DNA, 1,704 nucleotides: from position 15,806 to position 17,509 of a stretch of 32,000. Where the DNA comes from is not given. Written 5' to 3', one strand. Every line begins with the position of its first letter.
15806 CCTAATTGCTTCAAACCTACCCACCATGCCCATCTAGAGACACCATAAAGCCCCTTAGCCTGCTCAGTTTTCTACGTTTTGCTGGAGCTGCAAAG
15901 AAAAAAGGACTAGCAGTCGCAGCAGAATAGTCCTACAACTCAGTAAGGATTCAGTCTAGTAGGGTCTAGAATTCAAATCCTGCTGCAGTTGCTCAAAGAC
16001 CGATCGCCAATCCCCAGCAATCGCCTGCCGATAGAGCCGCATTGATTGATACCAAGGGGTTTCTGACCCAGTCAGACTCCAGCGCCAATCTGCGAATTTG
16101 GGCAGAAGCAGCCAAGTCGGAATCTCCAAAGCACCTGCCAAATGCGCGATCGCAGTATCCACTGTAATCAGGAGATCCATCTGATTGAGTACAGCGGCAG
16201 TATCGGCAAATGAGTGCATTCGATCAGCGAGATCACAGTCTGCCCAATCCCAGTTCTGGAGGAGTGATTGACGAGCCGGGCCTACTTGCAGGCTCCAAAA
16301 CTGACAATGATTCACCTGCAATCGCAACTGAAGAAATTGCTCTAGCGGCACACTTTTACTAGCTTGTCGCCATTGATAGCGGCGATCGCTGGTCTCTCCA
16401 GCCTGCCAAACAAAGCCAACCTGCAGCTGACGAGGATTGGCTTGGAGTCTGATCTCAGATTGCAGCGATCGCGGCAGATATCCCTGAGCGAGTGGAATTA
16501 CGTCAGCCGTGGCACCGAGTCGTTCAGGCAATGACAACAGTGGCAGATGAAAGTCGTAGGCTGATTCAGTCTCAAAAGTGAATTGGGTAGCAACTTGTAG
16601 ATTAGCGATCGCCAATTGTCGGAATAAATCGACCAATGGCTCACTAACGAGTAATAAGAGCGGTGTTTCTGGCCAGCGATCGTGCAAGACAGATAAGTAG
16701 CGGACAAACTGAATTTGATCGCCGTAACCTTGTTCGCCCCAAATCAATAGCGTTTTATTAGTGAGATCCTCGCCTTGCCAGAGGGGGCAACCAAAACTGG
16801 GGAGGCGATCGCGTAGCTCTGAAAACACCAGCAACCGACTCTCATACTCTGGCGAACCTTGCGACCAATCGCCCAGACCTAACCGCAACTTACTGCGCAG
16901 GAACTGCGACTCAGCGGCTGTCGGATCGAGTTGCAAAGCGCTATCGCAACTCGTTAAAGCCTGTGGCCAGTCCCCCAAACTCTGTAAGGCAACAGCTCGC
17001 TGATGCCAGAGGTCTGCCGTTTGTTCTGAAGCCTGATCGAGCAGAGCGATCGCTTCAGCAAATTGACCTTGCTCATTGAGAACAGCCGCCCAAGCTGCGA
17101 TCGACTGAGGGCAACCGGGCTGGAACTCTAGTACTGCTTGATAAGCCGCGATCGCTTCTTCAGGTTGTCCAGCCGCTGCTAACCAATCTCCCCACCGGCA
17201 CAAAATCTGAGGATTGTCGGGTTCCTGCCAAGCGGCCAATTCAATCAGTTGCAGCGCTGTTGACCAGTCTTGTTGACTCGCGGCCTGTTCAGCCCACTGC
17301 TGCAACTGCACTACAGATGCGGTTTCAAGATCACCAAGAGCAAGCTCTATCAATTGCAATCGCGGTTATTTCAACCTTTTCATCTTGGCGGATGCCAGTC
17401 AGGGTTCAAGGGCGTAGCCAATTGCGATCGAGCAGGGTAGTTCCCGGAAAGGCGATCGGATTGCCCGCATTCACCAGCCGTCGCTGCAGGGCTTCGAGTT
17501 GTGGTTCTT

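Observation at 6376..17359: Three TPR-glycosyltransferase fusions bracket the duplicated pilin genes: candidate dedicated protein (pilin) glycosylation system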

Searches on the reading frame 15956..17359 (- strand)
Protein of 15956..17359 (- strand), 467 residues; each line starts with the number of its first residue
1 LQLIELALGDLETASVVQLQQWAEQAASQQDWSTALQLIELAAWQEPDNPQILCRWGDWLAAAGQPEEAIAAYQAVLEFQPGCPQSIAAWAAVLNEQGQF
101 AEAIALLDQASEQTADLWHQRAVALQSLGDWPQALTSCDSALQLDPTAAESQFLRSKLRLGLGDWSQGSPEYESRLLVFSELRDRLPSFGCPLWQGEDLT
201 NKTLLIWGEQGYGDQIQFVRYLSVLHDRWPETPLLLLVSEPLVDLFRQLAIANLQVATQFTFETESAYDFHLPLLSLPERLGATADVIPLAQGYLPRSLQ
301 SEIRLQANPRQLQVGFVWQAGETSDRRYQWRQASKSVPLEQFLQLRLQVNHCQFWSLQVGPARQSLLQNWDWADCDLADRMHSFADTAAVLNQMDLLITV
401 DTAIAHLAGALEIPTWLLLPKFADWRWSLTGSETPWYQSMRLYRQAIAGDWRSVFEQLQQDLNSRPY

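Call 4: search_protein_families(library=pfam, proteins=[window:15956-17359:-], max_evalue=0.01)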
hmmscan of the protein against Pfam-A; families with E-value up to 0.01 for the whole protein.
window:15956-17359:- (467 aa): 20 families
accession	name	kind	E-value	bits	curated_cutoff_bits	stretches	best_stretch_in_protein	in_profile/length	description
PF07719.23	TPR_2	-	1.1e-13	50.6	27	2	115-147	1-33/34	Tetratricopeptide repeat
PF00515.34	TPR_1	-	1.2e-13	50.7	27.8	1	115-147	1-33/34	Tetratricopeptide repeat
PF13428.12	TPR_14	-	7.4e-12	45.1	23.5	1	116-154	2-40/44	Tetratricopeptide repeat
PF14559.12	TPR_19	-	9.4e-11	42.3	25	1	60-122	1-61/68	Tetratricopeptide repeat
PF13414.12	TPR_11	-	1.1e-08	35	26.8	0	127-155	6-34/42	TPR repeat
PF13424.12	TPR_12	-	1.5e-08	35.1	30.1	0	114-145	2-33/77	Tetratricopeptide repeat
PF13371.12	TPR_9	-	5.9e-08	33.1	35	1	114-158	28-72/73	Tetratricopeptide repeat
PF13176.12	TPR_7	-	3.3e-06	27.2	27.9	0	122-146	6-30/36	Tetratricopeptide repeat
PF13431.12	TPR_17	-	3.5e-06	27.3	24.4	0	115-135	13-33/34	Tetratricopeptide repeat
PF13432.12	TPR_16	-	8.4e-06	26.6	32.7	0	96-149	9-65/65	Tetratricopeptide repeat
PF13174.12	TPR_6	-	3.3e-05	24.7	26.3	0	55-78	5-28/33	Tetratricopeptide repeat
PF01075.23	Glyco_transf_9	-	4.3e-05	23.4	22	1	374-415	165-205/247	Glycosyltransferase family 9 (heptosyltransferase)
PF12895.13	ANAPC3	-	5.3e-05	23.9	27.2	1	67-137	6-78/82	Anaphase-promoting complex, cyclosome, subunit 3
PF13181.12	TPR_8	-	8.8e-05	22.8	25.7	0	62-81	13-32/34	Tetratricopeptide repeat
PF13374.12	TPR_10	-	0.00014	22.2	27.5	0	91-110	9-28/42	Tetratricopeptide repeat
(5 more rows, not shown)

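Call 21: search_solved_structures(query=window:15956-17359:-, max_evalue=1, show_alignments=2)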
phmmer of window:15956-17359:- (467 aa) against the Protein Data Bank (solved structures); distinct sequences matched with E-value up to 1: 87 (the best 60 are shown).
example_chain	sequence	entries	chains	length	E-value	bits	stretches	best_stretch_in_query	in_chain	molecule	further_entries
9qhb_A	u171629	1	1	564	7e-33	117.4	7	29-173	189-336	Engineered tetratricopeptide repeat protein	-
8bu0_A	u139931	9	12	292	1.1e-18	70.7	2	30-153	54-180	Consensus tetratricopeptide repeat protein | Crystal structure of an 8-repeat consensus TPR superhelix with Zinc. | Monomer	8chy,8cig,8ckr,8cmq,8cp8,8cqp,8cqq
9qhc_A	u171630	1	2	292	1.9e-17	66.6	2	29-153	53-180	Engineered tetratricopeptide repeat protein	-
9gzg_A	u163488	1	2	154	1.2e-09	40.8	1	61-152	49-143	Engineered CTPR protein with glutamic acids for conductivity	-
8ch0_A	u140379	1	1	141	2.7e-08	36.4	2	63-147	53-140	Consensus tetratricopeptide repeat protein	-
6eou_A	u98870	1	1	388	2.9e-08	36.3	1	42-151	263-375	UDP-N-acetylglucosamine--peptide N-acetylglucosaminyltransferase 110 kDa subunit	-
2fo7_A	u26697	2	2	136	4.7e-08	35.6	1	62-175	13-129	SYNTHETIC CONSENSUS TPR PROTEIN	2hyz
1w3b_A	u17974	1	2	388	5.8e-08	35.3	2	42-151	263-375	UDP-N-ACETYLGLUCOSAMINE--PEPTIDE N-ACETYLGLUCOSAMINYLTRANSFERASE 110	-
7yeh_B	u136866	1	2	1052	1.3e-07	34.1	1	63-176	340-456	UDP-N-acetylglucosamine--peptide N-acetylglucosaminyltransferase 110 kDa subunit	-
7yea_A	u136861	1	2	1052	1.4e-07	34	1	63-176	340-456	UDP-N-acetylglucosamine--peptide N-acetylglucosaminyltransferase 110 kDa subunit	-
7ntf_A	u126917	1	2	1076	1.4e-07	34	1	63-176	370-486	Isoform 1 of UDP-N-acetylglucosamine--peptide N-acetylglucosaminyltransferase 110 kDa subu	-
7obi_A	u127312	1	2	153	2.1e-07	33.4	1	28-151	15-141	CTPR-rv4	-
1na0_A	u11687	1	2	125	2.8e-06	29.7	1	57-152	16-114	designed protein CTPR3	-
3kd7_A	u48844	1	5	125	1.2e-05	27.6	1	60-151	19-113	CTPR390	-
8ump_A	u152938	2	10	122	1.3e-05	27.5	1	29-83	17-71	T33-ml35-redesigned-TPR-domain-fold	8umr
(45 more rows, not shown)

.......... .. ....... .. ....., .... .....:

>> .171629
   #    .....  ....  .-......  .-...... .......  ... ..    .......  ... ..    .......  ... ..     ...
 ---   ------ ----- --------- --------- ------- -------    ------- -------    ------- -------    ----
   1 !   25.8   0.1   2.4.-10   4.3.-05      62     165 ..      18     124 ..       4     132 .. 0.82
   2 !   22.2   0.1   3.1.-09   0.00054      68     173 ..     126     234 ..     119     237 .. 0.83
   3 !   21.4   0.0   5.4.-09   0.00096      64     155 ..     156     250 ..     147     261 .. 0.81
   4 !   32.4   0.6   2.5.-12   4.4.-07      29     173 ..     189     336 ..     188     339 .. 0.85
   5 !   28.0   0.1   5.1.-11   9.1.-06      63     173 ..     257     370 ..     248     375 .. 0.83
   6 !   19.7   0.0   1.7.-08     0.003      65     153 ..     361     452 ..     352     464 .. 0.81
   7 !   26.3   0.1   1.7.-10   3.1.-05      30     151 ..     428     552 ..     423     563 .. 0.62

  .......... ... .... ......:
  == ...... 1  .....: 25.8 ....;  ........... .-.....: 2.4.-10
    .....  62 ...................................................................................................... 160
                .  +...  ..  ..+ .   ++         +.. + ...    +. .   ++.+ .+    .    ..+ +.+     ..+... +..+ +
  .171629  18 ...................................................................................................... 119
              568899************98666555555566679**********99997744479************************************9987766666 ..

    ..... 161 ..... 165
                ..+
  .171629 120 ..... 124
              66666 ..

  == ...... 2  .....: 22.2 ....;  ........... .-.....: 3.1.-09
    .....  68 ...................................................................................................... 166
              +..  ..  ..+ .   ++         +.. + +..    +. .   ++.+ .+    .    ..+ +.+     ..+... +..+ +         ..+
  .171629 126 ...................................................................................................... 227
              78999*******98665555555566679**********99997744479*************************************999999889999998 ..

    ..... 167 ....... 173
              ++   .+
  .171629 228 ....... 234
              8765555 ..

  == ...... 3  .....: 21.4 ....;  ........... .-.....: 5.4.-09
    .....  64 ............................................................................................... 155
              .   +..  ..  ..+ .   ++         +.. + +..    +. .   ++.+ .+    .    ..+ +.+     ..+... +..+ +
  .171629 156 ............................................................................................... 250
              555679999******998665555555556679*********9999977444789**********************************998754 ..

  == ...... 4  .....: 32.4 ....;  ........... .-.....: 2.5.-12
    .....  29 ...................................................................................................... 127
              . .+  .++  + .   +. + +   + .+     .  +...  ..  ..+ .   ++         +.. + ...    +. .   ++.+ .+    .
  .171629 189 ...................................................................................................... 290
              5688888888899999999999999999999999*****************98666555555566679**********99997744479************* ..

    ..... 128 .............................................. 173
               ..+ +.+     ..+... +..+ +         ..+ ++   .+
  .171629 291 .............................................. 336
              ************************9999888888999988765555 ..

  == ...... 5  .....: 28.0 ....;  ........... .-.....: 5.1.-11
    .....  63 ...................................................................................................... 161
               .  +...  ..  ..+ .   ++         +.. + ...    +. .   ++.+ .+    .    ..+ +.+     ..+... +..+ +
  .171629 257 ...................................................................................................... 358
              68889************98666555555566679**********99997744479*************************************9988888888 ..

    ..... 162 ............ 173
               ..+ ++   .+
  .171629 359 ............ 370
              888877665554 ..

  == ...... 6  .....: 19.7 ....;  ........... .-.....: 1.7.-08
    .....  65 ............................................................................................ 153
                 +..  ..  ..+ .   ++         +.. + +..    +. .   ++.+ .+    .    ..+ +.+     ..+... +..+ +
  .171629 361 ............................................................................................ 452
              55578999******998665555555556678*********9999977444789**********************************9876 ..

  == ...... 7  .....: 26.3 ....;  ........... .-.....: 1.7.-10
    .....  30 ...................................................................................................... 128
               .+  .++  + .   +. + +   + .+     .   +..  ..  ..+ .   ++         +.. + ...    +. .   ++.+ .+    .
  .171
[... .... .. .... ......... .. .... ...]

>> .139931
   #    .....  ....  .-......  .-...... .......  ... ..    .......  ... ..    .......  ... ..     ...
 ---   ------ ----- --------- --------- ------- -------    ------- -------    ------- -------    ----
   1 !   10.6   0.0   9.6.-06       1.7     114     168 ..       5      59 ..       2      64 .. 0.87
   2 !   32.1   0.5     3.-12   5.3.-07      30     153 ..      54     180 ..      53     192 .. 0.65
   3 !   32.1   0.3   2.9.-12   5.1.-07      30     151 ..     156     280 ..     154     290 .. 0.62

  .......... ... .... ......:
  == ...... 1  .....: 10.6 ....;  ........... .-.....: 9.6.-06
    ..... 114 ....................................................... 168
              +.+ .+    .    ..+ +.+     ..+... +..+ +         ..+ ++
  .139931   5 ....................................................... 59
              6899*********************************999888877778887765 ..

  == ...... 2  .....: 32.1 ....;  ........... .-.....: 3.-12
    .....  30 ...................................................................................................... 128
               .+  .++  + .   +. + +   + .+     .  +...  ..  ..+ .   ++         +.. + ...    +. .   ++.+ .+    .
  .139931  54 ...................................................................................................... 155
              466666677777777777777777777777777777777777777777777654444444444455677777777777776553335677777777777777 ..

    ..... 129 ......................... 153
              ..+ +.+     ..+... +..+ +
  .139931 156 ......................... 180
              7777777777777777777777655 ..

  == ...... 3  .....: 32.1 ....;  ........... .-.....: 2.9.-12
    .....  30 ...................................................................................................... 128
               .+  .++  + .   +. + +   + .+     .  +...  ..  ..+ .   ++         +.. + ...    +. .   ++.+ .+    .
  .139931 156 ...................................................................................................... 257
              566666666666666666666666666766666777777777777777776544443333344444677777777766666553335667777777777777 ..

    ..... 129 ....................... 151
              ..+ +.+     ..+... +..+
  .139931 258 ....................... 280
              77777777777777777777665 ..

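Call 29: search_protein_families(library=ncbifam, proteins=[window:15956-17359:-], max_evalue=0.001)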
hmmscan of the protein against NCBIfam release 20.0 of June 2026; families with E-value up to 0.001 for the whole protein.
window:15956-17359:- (467 aa): 12 families
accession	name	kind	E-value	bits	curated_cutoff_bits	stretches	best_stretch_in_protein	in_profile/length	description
NF040959.1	MamA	equivalog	7.4e-09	35.3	200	1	24-148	45-172/204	magnetosome protein MamA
TIGR02917.1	PEP_TPR_lipo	equivalog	1.1e-08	33.4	312.2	1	23-166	97-312/899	XrtA/PEP-CTERM system TPR-repeat protein PrsT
TIGR02193.1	heptsyl_trn_I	equivalog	4.6e-06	26.1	185.3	1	334-430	193-292/320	lipopolysaccharide heptosyltransferase I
TIGR02552.1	LcrH_SycD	equivalog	1.8e-05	24.5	104.8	0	22-80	58-116/136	SycD/LcrH family type III secretion system chaperone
NF008520.0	PRK11447.1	equivalog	1.9e-05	22.7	858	1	18-139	463-581/1157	cellulose synthase complex outer membrane protein BcsC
NF033762.1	social_mot_Tgl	equivalog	2.3e-05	23.8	225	0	25-110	40-126/252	social motility TPR repeat lipoprotein Tgl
TIGR02521.1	type_IV_pilW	equivalog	0.00012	21.7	154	1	27-152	42-172/234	type IV pilus biogenesis/stability protein PilW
NF011721.1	PRK15174.1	equivalog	0.00017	19.9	1200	1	34-124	268-360/656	Vi polysaccharide transport protein VexE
NF040561.1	PrimPol_Msp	equivalog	0.00023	19.8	200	1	29-132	4-99/515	CRISPR-associated primase-polymerase type A1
NF052415.1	T3SS_chap_SctY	equivalog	0.00027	21.4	70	1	63-143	19-105/106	type III secretion apparatus assembly chaperone SctY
NF033920.0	C39_PA2778_fam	equivalog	0.00033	20.2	150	0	14-112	154-252/255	PA2778 family cysteine peptidase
NF007742.0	PRK10422.1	equivalog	0.0005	19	467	1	383-464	252-324/352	lipopolysaccharide core heptosyltransferase RfaQ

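Call 32: find_related_loci(query=A1, collection=genome_contigs, flank=8000)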
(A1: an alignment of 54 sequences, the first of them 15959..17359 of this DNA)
Query A1 (467 aa) in genome_contigs; peptide patterns used: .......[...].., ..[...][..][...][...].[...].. (x = any residue, [..] = any of these).
600 stretches matched a pattern (row limit reached: there are more); 595 encode a relative of the query (tblastn E <= 1e-3); the best 80 are kept; 80 distinct loci.
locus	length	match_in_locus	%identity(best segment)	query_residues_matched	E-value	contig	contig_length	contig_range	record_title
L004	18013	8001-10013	35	31-458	5e-66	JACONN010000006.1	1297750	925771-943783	MAG: Hormoscilla sp. GM7CHS1pb tig00012631, whole genome shotgun sequence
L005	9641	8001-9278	36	67-462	7e-66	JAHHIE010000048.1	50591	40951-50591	MAG: Stenomitos rutilans HA7619-LM2 scaffold_243_c1, whole genome shotgun sequence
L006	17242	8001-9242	37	46-467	1e-62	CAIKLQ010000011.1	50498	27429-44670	MAG: uncultured Verrucomicrobia bacterium isolate KTt_bin-1485 genome assembly, contig: bin-1485:0011/1053, whole genome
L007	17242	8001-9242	35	45-465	1e-62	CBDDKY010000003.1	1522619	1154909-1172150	MAG: Gammaproteobacteria bacterium isolate 52745927-b1b6-4c7f-adfe-cb2bbb5e8400 genome assembly, contig: contig_3, whole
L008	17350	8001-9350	34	19-464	9e-63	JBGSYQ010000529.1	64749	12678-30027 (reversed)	MAG: Pirellulales bacterium isolate JTS-RE94 k141_11904850, whole genome shotgun sequence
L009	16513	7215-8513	32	60-465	2e-62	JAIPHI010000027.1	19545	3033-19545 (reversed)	MAG: Candidatus Neomarinimicrobiota bacterium isolate Tobar15.5-16.5m-G29 Tobar15-5-16-5m-C1853, whole genome shotgun se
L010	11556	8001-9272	33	29-463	9e-61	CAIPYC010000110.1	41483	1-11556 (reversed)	MAG: uncultured cyanobacterium isolate Ki2-D3_bin-0622 genome assembly, contig: bin-0622:110/205, whole genome shotgun s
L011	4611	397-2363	34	32-459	2e-59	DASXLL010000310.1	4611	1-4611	MAG TPA_asm: Pirellulaceae bacterium isolate SMAG_U5301 k141_1970732, whole genome shotgun sequence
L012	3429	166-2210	35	35-464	1e-59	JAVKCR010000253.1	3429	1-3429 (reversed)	MAG: Rhodospirillales bacterium isolate F4-SAH-26 k141_6429, whole genome shotgun sequence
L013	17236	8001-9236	33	49-464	5e-59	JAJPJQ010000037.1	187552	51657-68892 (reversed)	MAG: Proteobacteria bacterium isolate Centralia_MAG_52 k107_32674149, whole genome shotgun sequence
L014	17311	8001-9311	32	17-462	2e-58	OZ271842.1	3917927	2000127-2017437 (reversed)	MAG: Rhodospirillales bacterium isolate 954aa92f-387c-437e-abc9-445d0f4344b3 genome assembly, chromosome: 1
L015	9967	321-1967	32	12-464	2e-58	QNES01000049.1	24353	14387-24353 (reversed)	MAG: Gammaproteobacteria bacterium isolate B20_G6 B20_Guay6_scaffold_00674, whole genome shotgun sequence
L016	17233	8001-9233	34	46-465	5e-58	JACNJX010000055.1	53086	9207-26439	MAG: Alphaproteobacteria bacterium isolate NIOZ-UU45 NIOZ-UU_NODE_578_length_53086_cov_9.3692, whole genome shotgun sequ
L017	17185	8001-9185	34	57-462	3e-58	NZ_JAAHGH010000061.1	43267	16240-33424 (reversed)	MAG: Okeania sp. SIO2B3 2B3_NODE_61, whole genome shotgun sequence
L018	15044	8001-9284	35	17-458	8e-58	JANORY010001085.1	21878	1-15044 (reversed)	MAG: Burkholderiales bacterium isolate VAR_4_concoct_383 VAR_4_k141_1910853, whole genome shotgun sequence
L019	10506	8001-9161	34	64-462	1e-57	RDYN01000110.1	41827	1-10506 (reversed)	MAG: Oscillatoriales cyanobacterium isolate PH2015_07U_46_236 PH2015_07U_scaffold_122, whole genome shotgun sequence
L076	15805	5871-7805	36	8-465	2e-58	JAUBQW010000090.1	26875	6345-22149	Microcoleus sp. Pol11C3 NODE_319_length_26875_cov_25.722330, whole genome shotgun sequence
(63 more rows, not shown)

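Call 33: predict_structure(alignment_id=A1)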
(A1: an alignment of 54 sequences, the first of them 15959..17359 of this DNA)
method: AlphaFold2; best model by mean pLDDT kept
length: 467 residues; sequences in the alignment: 54
mean_pLDDT: 93.2   pTM: 0.91
mean pLDDT of the five models: 93.2, 92.3, 91.9, 91.5, 90.9
residues with pLDDT >= 90: 399; 70-90: 50; 50-70: 15; < 50: 3
segments of 3 or more residues with pLDDT < 50: 1-3
pLDDT, mean of each block of 10 residues (from residue 1): 58 94 96 96 96 97 96 97 96 95 97 96 97 98 98 97 94 93 71 95 93 96 97 96 96 92 74 95 92 88 88 97 85 94 96 96 94 93 96 97 98 98 92 96 96 98 87
secondary structure, 60 per line:
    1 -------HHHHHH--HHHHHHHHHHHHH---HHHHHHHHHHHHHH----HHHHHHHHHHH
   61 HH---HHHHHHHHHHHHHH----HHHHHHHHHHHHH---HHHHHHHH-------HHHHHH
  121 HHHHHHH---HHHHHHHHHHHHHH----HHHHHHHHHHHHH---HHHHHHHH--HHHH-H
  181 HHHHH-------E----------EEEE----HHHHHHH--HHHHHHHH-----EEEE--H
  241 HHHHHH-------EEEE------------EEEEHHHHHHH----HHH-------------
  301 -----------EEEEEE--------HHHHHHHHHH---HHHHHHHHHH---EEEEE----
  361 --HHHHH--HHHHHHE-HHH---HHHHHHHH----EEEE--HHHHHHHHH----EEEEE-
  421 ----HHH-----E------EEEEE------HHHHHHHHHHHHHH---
elements in order: H8-13 H16-28 H32-45 H50-62 H66-79 H84-96 H100-107 H115-127 H131-144 H149-161 H165-172 H175-178 H180-185 E204-207 H212-218 H221-228 E234-237 H240-246 E254-257 E270-273 H274-280 E312-317 H326-335 H339-348 E352-356 H363-367 H370-375 H384-391 E396-399 H402-410 E415-419 E440-444 H451-464

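Call 37: search_protein_families(library=pfam, proteins=[L076:2064-12089:+, L019:696-10442:+], max_evalue=0.00001)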
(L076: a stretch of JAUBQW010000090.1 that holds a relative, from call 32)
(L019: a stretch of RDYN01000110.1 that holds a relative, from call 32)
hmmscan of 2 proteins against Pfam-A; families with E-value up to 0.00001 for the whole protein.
L076:2064-12089:+ (3341 aa): 40 families (the best 25 are shown)
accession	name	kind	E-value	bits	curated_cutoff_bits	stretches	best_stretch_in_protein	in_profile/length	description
PF00515.34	TPR_1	-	3.6e-218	698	27.8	11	879-911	2-34/34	Tetratricopeptide repeat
PF13414.12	TPR_11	-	6.3e-212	685.6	26.8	16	1519-1557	4-42/42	TPR repeat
PF07719.23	TPR_2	-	1.2e-190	602.6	27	5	878-910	1-33/34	Tetratricopeptide repeat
PF13431.12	TPR_17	-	1.2e-154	490.4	24.4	2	866-899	1-34/34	Tetratricopeptide repeat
PF13181.12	TPR_8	-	3.5e-154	488.5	25.7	0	1969-2001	2-34/34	Tetratricopeptide repeat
PF13432.12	TPR_16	-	2e-150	488.8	32.7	12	1940-2000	3-63/65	Tetratricopeptide repeat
PF13424.12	TPR_12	-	1.1e-129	423.3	30.1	14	1305-1368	3-74/77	Tetratricopeptide repeat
PF14559.12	TPR_19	-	2.8e-112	367.6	25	9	1947-2005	4-62/68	Tetratricopeptide repeat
PF13428.12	TPR_14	-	9.7e-112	354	23.5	0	1345-1380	7-42/44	Tetratricopeptide repeat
PF13176.12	TPR_7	-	4.6e-97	310.4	27.9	0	814-840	3-31/36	Tetratricopeptide repeat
PF13374.12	TPR_10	-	6.9e-70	229.7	27.5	0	880-907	4-31/42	Tetratricopeptide repeat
PF13371.12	TPR_9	-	5.8e-66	218.9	35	2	1349-1407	5-63/73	Tetratricopeptide repeat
PF13174.12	TPR_6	-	1.6e-61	201.3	26.3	0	745-774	3-32/33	Tetratricopeptide repeat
PF24575.1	TPR_Slam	-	1.3e-58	196.3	35.2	0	813-859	50-96/104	Surface lipoprotein assembly modifier, N-terminal TPR repeats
PF23914.1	TPR_CcmH_CycH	-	4.8e-56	189.4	42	1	800-909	40-152/158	Cytochrome c-type biogenesis protein H TPR domain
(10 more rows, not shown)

L019:696-10442:+ (3248 aa): 43 families (the best 25 are shown)
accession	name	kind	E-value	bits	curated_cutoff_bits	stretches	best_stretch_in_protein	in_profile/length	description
PF13414.12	TPR_11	-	5.9e-219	708.1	26.8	21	1202-1243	1-42/42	TPR repeat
PF00515.34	TPR_1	-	7e-215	687.6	27.8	14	803-835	2-34/34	Tetratricopeptide repeat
PF07719.23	TPR_2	-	1.2e-195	618.3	27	3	802-834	1-33/34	Tetratricopeptide repeat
PF13431.12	TPR_17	-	1.6e-161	511.9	24.4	2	790-823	1-34/34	Tetratricopeptide repeat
PF13432.12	TPR_16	-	9.9e-156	505.7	32.7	15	1444-1505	3-64/65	Tetratricopeptide repeat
PF13181.12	TPR_8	-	2.5e-149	473.4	25.7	0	1898-1930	2-34/34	Tetratricopeptide repeat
PF13424.12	TPR_12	-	4.8e-124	405.2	30.1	15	1194-1259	2-75/77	Tetratricopeptide repeat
PF13428.12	TPR_14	-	2.2e-114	362.1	23.5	0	737-776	4-43/44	Tetratricopeptide repeat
PF14559.12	TPR_19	-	3.1e-112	367.4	25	11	1875-1934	3-62/68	Tetratricopeptide repeat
PF13176.12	TPR_7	-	1.9e-95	305.3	27.9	0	738-766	3-31/36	Tetratricopeptide repeat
PF13374.12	TPR_10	-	4.1e-78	255.8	27.5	1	804-831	4-31/42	Tetratricopeptide repeat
PF13371.12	TPR_9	-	5.9e-69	228.5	35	1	1412-1474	3-65/73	Tetratricopeptide repeat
PF24575.1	TPR_Slam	-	1.2e-61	206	35.2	0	736-784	49-97/104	Surface lipoprotein assembly modifier, N-terminal TPR repeats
PF13174.12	TPR_6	-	3.5e-58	190.8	26.3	0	1298-1329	1-32/33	Tetratricopeptide repeat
PF23914.1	TPR_CcmH_CycH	-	3.2e-57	193.2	42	1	740-834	56-153/158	Cytochrome c-type biogenesis protein H TPR domain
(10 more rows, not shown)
